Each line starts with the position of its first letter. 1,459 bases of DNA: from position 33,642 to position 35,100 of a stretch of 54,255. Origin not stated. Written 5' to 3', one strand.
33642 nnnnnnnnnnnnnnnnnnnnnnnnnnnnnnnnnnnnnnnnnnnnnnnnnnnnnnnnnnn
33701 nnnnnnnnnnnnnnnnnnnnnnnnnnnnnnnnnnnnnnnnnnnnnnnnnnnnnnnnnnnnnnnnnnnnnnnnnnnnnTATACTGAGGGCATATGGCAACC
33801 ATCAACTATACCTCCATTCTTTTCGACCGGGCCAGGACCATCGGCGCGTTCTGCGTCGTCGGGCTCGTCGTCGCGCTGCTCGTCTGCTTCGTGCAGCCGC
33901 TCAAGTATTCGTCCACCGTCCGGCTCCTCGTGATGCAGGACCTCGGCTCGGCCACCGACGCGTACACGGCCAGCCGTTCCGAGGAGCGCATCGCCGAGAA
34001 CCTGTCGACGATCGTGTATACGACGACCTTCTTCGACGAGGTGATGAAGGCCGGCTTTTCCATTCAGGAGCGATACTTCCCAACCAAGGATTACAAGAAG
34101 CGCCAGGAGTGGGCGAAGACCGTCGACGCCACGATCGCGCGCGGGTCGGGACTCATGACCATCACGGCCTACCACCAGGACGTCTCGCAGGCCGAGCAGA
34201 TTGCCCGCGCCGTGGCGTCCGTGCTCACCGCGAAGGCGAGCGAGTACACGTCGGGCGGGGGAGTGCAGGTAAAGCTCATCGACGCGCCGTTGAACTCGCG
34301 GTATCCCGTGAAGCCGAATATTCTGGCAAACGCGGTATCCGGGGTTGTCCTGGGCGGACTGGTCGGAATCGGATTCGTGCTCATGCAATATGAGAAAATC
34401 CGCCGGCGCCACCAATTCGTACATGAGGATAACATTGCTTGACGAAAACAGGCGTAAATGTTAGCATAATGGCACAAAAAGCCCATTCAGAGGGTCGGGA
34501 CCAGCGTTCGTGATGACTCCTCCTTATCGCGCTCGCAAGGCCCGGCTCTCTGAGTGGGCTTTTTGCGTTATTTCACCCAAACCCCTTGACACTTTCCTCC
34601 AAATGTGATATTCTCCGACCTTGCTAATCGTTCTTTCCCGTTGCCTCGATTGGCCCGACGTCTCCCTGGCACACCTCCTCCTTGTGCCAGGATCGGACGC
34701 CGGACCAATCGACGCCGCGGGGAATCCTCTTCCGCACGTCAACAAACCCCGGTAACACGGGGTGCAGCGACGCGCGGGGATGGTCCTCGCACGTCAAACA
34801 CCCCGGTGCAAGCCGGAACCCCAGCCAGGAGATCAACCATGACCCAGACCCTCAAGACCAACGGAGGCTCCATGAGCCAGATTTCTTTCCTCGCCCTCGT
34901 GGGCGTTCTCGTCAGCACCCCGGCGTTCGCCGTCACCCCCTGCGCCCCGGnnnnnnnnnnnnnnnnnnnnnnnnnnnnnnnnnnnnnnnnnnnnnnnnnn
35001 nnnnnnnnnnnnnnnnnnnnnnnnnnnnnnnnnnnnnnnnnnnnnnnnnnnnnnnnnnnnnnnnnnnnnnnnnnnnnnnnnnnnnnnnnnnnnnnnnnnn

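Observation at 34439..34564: Candidate sRNA displaying an anti-Shine-Dalgarno loop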

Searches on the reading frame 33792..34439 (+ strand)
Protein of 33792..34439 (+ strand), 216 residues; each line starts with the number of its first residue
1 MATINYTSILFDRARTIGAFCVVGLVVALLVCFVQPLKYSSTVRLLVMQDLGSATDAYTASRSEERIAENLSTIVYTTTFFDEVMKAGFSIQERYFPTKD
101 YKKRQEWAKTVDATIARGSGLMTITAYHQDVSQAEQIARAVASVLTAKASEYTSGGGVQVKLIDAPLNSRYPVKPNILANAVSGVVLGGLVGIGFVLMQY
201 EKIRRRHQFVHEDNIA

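Call 34: find_related_loci(query=window:33792-34439:+, collection=genome_contigs, flank=3000)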
Query window:33792-34439:+ (216 aa) in genome_contigs; peptide patterns used: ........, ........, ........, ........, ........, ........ (x = any residue, [..] = any of these).
150 stretches matched a pattern; 20 encode a relative of the query (tblastn E <= 1e-3); 20 distinct loci.
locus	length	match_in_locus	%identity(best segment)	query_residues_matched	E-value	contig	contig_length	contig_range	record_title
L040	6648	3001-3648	98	1-216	2e-145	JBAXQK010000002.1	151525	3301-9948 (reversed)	MAG: Candidatus Uhrbacteria bacterium isolate ELA555 MAG555_2, whole genome shotgun sequence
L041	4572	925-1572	94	1-216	1e-132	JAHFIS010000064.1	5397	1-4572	MAG: Candidatus Uhrbacteria bacterium isolate nzgw368 NODE_58242_length_5398_cov_2.447224, whole genome shotgun sequence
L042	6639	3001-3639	79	1-213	1e-116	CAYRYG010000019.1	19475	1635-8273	MAG TPA_asm: uncultured Gammaproteobacteria bacterium isolate SRP062349_co5_1 genome assembly, contig: NODE_863_length_1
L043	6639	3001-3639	72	1-213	2e-109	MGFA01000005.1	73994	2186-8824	MAG: Candidatus Uhrbacteria bacterium RIFOXYB12_FULL_58_10 rifoxyb3_full_scaffold_160, whole genome shotgun sequence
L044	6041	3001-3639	71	1-213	1e-106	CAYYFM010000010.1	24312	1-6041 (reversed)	MAG TPA_asm: uncultured Gammaproteobacteria bacterium isolate binchicken_co203_597 genome assembly, contig: k141_2688336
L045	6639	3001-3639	65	1-213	5e-98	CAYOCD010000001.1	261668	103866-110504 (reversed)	MAG TPA_asm: uncultured Gammaproteobacteria bacterium isolate SRP272421_co1_712 genome assembly, contig: NODE_15_length_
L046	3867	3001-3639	67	1-213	2e-97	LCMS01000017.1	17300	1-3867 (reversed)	MAG: Candidatus Uhrbacteria bacterium GW2011_GWE2_46_68 UX57_C0017, whole genome shotgun sequence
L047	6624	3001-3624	63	5-212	3e-93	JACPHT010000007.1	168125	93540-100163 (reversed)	MAG: Candidatus Uhrbacteria bacterium isolate NC_groundwater_421_Ag_B-0.1um_41_26 GD18-4_B1_scaffold_594736, whole genom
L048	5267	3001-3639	66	1-213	2e-93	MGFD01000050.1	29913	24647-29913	MAG: Candidatus Uhrbacteria bacterium RIFOXYB2_FULL_45_11 rifoxyb2_full_scaffold_552, whole genome shotgun sequence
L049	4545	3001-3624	65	5-212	2e-91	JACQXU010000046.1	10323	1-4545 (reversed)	MAG: Candidatus Uhrbacteria bacterium isolate NC_groundwater_1523_Pr4_B-0.1um_41_4 SR1-18-B1_scaffold_460352, whole geno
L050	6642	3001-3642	60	1-214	1e-90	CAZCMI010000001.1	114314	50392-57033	MAG TPA_asm: uncultured Gammaproteobacteria bacterium isolate binchicken_co173_920 genome assembly, contig: NODE_471_len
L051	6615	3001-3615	63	5-209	9e-90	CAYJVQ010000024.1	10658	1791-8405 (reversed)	MAG TPA_asm: uncultured Gammaproteobacteria bacterium isolate ERP125453_co1_318 genome assembly, contig: NODE_7212_lengt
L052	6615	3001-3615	65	5-209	1e-87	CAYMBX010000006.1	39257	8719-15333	MAG TPA_asm: uncultured Gammaproteobacteria bacterium isolate SRP093185_co1_85 genome assembly, contig: NODE_443_length_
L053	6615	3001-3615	63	5-209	6e-87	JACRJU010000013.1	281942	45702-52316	MAG: Candidatus Uhrbacteria bacterium isolate NC_groundwater_1837_Pr3_B-0.1um_51_51 SR-2_scaffold_141_3279339, whole gen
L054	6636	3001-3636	60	1-213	1e-86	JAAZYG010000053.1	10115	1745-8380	MAG: Candidatus Uhrbacteria bacterium isolate bin41o c_000001590910, whole genome shotgun sequence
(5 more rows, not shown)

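Call 61: search_protein_families(library=pfam, proteins=[window:33792-34439:+], max_evalue=0.01)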
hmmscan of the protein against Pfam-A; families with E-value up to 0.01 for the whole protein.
window:33792-34439:+ (216 aa): 3 families
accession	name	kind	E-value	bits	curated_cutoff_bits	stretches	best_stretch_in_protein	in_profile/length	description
PF02706.20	Wzz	-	1.3e-05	25.9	25.5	1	5-60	7-61/91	Chain length determinant protein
PF13807.11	GNVR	-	7.8e-05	23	27.7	1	154-199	35-80/82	G-rich domain on putative tyrosine kinase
PF06305.16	LapA_dom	-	0.0029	17.9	28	0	177-207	23-53/64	Lipopolysaccharide assembly protein A domain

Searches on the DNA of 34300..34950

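Call 7: search_rna_families(source=window, start=34300, end=34950, threshold=evalue, max_evalue=10)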
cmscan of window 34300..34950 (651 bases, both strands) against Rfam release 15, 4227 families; matches with E-value up to 10: 7.
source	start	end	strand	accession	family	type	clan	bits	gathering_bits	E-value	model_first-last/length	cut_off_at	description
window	34626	34735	+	RF01746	mraW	Cis-reg;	-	30.4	50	0.00028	1-107/107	no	mraW RNA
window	34467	34573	+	RF04128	MIR8562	Gene; miRNA;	-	27.5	211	0.0061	1-242/242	no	MIR8562 microRNA precursor family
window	34646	34712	-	RF04104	MIR918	Gene; miRNA;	-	19.1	268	0.57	84-182/265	no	MIR918 microRNA precursor family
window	34474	34569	+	RF01044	mir-345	Gene; miRNA;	-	16.4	65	1.3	1-91/91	no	mir-345 microRNA precursor family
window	34665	34691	+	RF02344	ar14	Gene; sRNA;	-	15.2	58.8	2.1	90-115/123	no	Alphaproteobacterial ar14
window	34711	34771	-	RF01684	mascRNA-menRNA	Gene;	-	14.6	42.5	5.5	1-56/56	no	MALAT1-associated small cytoplasmic RNA/MEN beta RNA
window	34657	34709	+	RF02791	CcsR1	Gene; sRNA;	-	11.2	65.3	8.8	1-83/83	no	Conserved CCUCCUCCC motif stress-induced RNA 1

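Call 23: search_rna_families(source=window, start=34600, end=34760, threshold=evalue, max_evalue=1, show_alignments=2)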
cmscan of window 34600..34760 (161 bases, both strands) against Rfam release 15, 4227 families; matches with E-value up to 1: 10.
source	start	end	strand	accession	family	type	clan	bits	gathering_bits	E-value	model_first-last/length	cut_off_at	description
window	34626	34735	+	RF01746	mraW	Cis-reg;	-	30.4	50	6.9e-05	1-107/107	no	mraW RNA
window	34641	34713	-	RF04230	mir-9261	Gene; miRNA;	-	23.9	86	0.0062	1-92/92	no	mir-9261 microRNA precursor family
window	34639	34719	-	RF03328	mir-606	Gene; miRNA;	-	22.3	80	0.013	1-84/84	no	mir-606 microRNA precursor family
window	34629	34728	-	RF03894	mir-5736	Gene; miRNA;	-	22.2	90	0.03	1-80/80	no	mir-5736 microRNA precursor family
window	34626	34720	-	RF02556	snaR-A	Gene; sRNA;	-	20.8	98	0.019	1-115/115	no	snaR-A sRNA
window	34642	34716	+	RF04274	mir-9223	Gene; miRNA;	-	20.5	53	0.04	1-76/76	no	mir-9223 microRNA precursor family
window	34642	34715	-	RF04057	MIR1432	Gene; miRNA;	-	18.8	90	0.3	1-89/89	no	MIR1432 microRNA precursor family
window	34634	34724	-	RF04104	MIR918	Gene; miRNA;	-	18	268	0.24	72-194/265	no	MIR918 microRNA precursor family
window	34638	34720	+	RF02963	DUF3800-IV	Gene; sRNA;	-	18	60.7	0.99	1-91/91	no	DUF3800-IV RNA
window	34665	34691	+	RF02344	ar14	Gene; sRNA;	-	15.2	58.8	0.51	90-115/123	no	Alphaproteobacterial ar14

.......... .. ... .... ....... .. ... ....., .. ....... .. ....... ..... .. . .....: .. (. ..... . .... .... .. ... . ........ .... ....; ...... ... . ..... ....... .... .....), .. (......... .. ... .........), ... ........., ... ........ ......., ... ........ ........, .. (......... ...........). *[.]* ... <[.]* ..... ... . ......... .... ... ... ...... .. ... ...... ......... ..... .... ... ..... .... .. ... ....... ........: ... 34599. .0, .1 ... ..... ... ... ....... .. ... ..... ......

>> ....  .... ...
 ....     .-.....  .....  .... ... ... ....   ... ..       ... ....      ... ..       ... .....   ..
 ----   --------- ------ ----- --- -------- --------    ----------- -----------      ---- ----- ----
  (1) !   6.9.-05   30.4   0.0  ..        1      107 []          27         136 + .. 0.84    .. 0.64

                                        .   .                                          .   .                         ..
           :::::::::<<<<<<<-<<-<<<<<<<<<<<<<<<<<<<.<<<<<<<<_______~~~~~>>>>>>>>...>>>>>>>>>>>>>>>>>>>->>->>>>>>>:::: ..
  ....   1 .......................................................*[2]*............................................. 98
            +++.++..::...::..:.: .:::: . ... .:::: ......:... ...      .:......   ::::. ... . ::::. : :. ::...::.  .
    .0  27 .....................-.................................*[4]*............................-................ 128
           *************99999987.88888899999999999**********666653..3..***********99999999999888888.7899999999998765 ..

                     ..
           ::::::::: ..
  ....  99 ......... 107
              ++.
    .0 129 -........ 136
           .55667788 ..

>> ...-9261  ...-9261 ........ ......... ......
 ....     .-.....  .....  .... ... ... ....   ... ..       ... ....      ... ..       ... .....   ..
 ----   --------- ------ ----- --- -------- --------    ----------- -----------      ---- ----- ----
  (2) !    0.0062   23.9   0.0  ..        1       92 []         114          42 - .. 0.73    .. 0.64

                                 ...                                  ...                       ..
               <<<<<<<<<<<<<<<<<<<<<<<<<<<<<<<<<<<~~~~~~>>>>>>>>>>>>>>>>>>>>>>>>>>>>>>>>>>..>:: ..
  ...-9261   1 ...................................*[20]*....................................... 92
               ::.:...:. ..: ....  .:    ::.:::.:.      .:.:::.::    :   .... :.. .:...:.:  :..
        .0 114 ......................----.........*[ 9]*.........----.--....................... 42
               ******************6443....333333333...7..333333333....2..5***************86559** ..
